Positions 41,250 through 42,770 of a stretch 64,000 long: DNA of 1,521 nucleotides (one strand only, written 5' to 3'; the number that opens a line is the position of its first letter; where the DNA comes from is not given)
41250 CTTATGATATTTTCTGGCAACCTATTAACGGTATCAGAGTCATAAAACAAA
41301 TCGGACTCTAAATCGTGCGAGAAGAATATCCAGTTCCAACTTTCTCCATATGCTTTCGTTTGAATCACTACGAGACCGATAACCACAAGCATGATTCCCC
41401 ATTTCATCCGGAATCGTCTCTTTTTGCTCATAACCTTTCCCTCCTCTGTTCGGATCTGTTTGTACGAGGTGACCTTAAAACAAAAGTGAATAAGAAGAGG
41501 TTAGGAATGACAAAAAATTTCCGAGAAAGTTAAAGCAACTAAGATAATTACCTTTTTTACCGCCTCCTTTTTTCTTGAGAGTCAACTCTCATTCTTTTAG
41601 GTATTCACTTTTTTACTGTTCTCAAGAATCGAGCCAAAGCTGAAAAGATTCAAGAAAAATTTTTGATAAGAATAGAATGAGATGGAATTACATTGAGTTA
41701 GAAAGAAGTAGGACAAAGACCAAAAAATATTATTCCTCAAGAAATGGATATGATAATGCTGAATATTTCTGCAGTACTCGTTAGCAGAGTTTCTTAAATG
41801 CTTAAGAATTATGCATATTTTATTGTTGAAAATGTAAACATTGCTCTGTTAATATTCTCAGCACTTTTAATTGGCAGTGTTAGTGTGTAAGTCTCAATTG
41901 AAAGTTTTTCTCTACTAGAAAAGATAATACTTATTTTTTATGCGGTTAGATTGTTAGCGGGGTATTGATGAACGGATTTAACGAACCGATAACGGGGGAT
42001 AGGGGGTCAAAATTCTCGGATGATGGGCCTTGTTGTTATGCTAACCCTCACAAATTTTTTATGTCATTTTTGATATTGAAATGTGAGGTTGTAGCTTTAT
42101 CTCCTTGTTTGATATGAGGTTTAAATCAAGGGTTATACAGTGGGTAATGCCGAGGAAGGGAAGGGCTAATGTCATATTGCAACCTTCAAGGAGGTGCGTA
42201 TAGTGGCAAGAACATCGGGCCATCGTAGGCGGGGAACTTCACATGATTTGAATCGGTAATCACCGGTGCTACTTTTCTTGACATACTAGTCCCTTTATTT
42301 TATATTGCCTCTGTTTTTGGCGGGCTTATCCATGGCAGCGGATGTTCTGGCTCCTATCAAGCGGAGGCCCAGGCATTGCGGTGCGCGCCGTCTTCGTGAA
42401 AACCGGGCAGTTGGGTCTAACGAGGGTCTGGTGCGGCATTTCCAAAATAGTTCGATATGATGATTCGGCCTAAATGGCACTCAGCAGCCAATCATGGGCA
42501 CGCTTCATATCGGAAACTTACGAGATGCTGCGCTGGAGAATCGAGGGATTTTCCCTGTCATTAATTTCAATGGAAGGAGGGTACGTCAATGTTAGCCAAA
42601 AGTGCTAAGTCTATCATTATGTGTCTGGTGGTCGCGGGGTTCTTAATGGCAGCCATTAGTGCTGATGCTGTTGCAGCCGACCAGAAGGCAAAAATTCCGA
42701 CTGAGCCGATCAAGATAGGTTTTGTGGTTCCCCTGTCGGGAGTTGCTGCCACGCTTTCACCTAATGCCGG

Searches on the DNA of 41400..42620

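Call 64: search_rna_families(source=window, start=41400, end=42620, threshold=evalue, max_evalue=1)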
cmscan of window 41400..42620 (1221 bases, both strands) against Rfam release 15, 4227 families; matches with E-value up to 1: 0.
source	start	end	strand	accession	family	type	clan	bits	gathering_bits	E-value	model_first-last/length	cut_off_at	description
